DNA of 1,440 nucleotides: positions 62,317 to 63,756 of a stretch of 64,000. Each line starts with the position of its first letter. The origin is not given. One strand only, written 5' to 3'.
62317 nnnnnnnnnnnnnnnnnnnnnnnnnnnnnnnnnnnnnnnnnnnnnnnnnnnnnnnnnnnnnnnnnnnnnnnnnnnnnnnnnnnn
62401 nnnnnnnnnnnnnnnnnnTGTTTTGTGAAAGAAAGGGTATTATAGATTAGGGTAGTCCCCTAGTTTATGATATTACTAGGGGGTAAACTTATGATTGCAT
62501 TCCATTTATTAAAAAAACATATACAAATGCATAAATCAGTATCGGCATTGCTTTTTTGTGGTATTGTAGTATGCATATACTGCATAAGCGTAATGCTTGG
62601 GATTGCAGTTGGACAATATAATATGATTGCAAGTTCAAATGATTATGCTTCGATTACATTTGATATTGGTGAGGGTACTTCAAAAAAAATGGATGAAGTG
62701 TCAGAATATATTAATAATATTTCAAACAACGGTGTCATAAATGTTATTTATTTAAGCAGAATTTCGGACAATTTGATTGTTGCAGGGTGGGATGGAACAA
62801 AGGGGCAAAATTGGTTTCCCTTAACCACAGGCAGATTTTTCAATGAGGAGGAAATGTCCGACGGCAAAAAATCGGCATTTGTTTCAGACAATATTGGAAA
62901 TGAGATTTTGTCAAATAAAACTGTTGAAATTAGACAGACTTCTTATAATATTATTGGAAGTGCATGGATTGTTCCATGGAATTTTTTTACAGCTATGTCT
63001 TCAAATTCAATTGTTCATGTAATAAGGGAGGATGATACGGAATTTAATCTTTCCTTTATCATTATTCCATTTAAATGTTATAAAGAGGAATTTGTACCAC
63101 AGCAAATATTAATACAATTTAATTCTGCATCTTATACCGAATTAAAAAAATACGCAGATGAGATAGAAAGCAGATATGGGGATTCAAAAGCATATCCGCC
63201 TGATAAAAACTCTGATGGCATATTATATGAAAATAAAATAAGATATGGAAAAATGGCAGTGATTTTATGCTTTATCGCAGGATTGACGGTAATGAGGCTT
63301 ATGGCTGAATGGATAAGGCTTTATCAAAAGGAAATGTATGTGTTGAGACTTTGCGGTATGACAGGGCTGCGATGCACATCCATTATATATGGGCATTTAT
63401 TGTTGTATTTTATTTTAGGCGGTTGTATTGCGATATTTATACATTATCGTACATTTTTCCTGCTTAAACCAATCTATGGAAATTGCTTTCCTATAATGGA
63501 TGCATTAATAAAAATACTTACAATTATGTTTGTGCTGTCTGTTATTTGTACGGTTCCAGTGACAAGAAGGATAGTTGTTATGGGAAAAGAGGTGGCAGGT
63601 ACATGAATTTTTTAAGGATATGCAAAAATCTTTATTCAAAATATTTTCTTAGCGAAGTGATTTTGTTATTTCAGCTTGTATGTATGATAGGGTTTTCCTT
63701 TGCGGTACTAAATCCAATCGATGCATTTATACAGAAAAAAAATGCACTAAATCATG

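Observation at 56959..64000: Self-contained LytTR regulon: twin promoters drive a peptidase-lipoprotein operon and a secreted-protein-exporter operon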

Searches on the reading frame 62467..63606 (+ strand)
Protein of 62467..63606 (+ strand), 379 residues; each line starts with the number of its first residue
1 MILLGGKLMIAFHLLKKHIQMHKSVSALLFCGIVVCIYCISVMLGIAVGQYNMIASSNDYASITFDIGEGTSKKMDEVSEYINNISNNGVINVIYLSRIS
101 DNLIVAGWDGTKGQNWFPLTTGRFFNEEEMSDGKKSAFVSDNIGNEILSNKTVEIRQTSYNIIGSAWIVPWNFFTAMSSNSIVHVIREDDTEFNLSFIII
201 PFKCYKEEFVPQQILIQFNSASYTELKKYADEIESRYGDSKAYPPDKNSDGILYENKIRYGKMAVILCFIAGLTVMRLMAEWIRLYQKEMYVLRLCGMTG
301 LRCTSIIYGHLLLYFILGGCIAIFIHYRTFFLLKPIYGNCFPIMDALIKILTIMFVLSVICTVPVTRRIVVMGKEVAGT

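Call 6: search_protein_families(library=pfam, proteins=[window:62467-63606:+], max_evalue=0.1)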
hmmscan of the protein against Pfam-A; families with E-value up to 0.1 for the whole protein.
window:62467-63606:+ (379 aa): 3 families
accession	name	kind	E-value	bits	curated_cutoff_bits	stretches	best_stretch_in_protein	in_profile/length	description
PF12704.14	MacB_PCD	-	5.1e-08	33.9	27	1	26-165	1-153/207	MacB-like periplasmic core domain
PF02687.27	FtsX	-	0.0064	17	25.5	1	263-367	3-113/120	FtsX-like permease C-terminal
PF18259.7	CBM65_1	-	0.039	14.5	25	1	83-119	28-64/113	Carbohydrate binding module 65 domain 1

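Call 7: search_protein_families(library=ncbifam, proteins=[window:62467-63606:+], max_evalue=0.1)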
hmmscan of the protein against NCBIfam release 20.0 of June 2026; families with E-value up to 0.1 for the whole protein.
window:62467-63606:+ (379 aa): 0 families

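Call 9: find_encoding_contigs(protein=window:62467-63606:+, flank=10000, max_places=6)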
Protein window:62467-63606:+ (379 aa): 4 contigs read that carry it; 4 places shown.
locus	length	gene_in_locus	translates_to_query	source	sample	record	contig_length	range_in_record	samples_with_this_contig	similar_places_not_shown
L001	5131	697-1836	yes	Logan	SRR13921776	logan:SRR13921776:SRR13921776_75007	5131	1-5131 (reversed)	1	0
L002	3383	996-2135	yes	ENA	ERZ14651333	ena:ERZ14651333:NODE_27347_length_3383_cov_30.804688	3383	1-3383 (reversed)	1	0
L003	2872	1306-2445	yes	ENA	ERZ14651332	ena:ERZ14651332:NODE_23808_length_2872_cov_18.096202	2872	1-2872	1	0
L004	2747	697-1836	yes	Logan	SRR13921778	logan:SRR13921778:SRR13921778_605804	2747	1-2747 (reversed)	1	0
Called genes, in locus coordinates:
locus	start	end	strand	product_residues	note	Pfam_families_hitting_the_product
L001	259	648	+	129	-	-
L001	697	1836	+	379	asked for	PF12704:MacB_PCD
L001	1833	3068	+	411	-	-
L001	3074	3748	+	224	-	PF13555:AAA_29 (weak), PF00005:ABC_tran, PF13304:AAA_21 (faint), PF02463:SMC_N (weak)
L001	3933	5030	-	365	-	PF01699:Na_Ca_ex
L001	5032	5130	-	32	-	?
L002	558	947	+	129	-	-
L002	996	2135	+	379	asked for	PF12704:MacB_PCD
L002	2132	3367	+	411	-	-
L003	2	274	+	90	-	?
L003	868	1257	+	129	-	-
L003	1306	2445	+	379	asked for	PF12704:MacB_PCD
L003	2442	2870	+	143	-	?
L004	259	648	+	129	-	-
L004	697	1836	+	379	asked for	PF12704:MacB_PCD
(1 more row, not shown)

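Call 12: search_protein_families(library=pfam, proteins=[L001:1833-3068:+, L001:3074-3748:+], max_evalue=10)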
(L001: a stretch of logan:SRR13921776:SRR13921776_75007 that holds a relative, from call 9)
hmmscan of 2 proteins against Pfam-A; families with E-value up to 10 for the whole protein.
L001:1833-3068:+ (411 aa): 2 families
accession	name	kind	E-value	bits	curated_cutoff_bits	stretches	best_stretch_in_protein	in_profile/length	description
PF02687.27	FtsX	-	1e-05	26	25.5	1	293-396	2-109/120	FtsX-like permease C-terminal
PF17870.6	Insulin_TMD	-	0.63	10.6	33.4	1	296-320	21-45/47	Insulin receptor trans-membrane segment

L001:3074-3748:+ (224 aa): 39 families (the best 25 are shown)
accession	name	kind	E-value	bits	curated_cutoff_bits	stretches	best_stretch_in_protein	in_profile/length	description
PF00005.33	ABC_tran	-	5.4e-35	121.4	25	1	23-170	2-136/137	ABC transporter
PF13304.12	AAA_21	-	1.2e-09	39.1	27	2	149-205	244-303/304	AAA domain, putative AbiEii toxin, Type IV TA system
PF02463.25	SMC_N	-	1.4e-09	38.2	40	2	57-201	105-198/220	RecF/RecN/SMC N terminal domain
PF13555.12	AAA_29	-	6.8e-06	26.2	27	1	23-49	13-39/61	P-loop containing region of AAA domain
PF13238.12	AAA_18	-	3.9e-05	24.5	29.4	1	35-69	1-37/128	AAA domain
PF13175.12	AAA_15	-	5.8e-05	23.3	32.1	1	22-144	14-123/374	AAA ATPase domain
PF13476.12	AAA_23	-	0.00062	20.9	27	1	19-52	9-39/201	AAA domain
PF20720.3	nSTAND3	-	0.00092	19.4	27.2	1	20-54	5-39/155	Novel STAND NTPase 3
PF09818.15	ABC_ATPase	-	0.00093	18.7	23.2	2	27-52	75-99/283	P-loop domain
PF03215.21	Rad17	-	0.001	19.5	23.8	1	22-58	35-71/186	Rad17 P-loop domain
PF13191.12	AAA_16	-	0.0024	18.8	32.6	1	19-53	9-45/167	AAA ATPase domain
PF13558.12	SbcC_Walker_B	-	0.0024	18.5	27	1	135-186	25-89/90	SbcC/RAD50-like, Walker B motif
PF03193.22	RsgA_GTPase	-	0.0024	18.2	30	1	31-54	105-128/174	RsgA GTPase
PF13401.12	AAA_22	-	0.0028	18.4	27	1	33-54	6-27/130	AAA domain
PF00437.27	T2SSE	-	0.0028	16.8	24.9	1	33-56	143-166/370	Type II/IV secretion system protein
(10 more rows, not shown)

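Call 44: search_protein_families(library=ncbifam, proteins=[L001:3074-3748:+, L001:1833-3068:+], max_evalue=0.01)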
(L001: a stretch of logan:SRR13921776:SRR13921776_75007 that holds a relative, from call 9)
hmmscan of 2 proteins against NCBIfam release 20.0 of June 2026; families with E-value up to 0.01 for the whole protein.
L001:3074-3748:+ (224 aa): 203 families (the best 25 are shown)
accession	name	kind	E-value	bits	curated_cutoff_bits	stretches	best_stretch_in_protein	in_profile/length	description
TIGR02211.1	LolD_lipo_ex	equivalog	8.9e-64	215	307.75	1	1-219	1-219/221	lipoprotein-releasing ABC transporter ATP-binding protein LolD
TIGR02673.1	FtsE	equivalog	1.8e-58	197.7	264.85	1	1-206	1-201/214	cell division ATP-binding protein FtsE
NF008639.0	PRK11629.1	equivalog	4.7e-58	196.4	360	1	2-219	7-224/234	lipoprotein-releasing ABC transporter ATP-binding protein LolD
TIGR03608.1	L_ocin_972_ABC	subfamily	5.6e-58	195.8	254.85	1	14-208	11-200/206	putative bacteriocin export ABC transporter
NF007826.0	PRK10535.1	equivalog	1.4e-54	185.4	966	1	2-217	5-219/648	macrolide ABC transporter ATP-binding protein/permease MacB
TIGR02315.1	ABC_phnC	equivalog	1.1e-52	178.9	266.1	1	1-205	1-209/243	phosphonate ABC transporter ATP-binding protein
NF038007.1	ABC_ATP_DarD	equivalog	2.7e-50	170.9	375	1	1-217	1-216/218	darobactin export ABC transporter ATP-binding protein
TIGR02982.1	heterocyst_DevA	subfamily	6.7e-49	166.4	295.8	1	2-209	2-209/220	ABC exporter ATP-binding subunit, DevA family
TIGR02314.1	ABC_MetN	equivalog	4.7e-48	164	499.7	1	1-204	1-203/343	methionine ABC transporter ATP-binding protein MetN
NF007879.0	PRK10584.1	equivalog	2.9e-47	161.3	336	1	2-220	7-225/228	putative ABC transporter ATP-binding protein YbbA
TIGR04521.1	ECF_ATPase_2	equivalog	3e-47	161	330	1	2-202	1-205/279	energy-coupling factor transporter ATPase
TIGR00968.1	3a0106s01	subfamily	5.9e-45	153.6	342.75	1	15-201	8-190/237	sulfate ABC transporter ATP-binding protein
NF040933.2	ABC_arch_GlcV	equivalog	1.5e-44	152.3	450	1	2-201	3-201/357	glucose ABC transporter ATP-binding protein GlcV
TIGR01186.1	proV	subfamily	6e-44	150.6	326.6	1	20-202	7-190/363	betaine/proline/choline family ABC transporter ATP-binding protein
TIGR03265.1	PhnT2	equivalog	1.8e-43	149.1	457.7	1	6-201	9-194/353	putative 2-aminoethylphosphonate ABC transporter ATP-binding protein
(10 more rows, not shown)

L001:1833-3068:+ (411 aa): 0 families
